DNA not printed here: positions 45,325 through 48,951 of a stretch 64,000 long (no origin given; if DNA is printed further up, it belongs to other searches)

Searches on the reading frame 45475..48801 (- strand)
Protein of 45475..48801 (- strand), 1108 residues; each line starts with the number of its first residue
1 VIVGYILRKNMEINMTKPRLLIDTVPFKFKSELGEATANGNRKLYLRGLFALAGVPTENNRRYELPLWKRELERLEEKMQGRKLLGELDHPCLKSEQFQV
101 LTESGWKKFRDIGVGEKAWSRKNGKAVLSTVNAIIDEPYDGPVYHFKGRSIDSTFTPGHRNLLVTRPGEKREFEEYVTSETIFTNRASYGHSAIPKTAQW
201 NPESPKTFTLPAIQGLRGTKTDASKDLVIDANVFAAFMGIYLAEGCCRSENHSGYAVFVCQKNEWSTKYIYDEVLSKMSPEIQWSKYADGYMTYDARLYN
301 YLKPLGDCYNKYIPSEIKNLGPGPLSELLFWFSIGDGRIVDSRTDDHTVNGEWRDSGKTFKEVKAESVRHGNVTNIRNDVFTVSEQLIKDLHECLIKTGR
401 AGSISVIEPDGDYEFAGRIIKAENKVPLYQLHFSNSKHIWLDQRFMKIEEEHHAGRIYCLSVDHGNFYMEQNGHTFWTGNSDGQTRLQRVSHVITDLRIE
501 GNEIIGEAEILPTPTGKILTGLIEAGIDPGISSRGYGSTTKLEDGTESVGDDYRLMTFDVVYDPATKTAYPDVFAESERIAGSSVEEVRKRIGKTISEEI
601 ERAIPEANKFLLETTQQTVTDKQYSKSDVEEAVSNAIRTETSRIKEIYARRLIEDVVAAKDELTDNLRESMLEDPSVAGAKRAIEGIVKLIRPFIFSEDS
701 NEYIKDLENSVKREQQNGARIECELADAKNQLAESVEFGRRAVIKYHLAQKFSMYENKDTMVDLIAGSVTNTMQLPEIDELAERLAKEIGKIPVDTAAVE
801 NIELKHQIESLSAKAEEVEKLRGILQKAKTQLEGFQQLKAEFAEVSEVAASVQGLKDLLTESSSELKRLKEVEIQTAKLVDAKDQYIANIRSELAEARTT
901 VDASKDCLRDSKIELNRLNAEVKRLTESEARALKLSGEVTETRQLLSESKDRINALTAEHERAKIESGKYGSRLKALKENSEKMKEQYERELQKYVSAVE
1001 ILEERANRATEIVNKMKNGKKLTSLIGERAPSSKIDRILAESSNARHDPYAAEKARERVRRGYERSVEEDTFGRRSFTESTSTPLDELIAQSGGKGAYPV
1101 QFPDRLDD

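Call 7: search_protein_families(library=phrogs, proteins=[window:45475-48801:-], max_evalue=0.01)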
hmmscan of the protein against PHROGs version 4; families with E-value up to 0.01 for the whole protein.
window:45475-48801:- (1108 aa): 2 families
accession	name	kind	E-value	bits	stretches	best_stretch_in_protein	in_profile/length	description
phrog_207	-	head and packaging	9.9e-42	144.6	2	483-639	91-242/519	head maturation protease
phrog_3014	-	head and packaging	0.0025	18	0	488-610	98-231/266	head maturation protease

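Call 8: search_protein_families(library=pfam, proteins=[window:45475-48801:-], max_evalue=0.01)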
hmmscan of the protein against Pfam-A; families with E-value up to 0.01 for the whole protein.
window:45475-48801:- (1108 aa): 1 family
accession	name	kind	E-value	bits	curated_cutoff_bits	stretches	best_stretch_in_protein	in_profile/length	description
PF03420.18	Peptidase_S77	-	4.3e-17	62.7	27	1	492-571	104-188/198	Prohead core protein serine protease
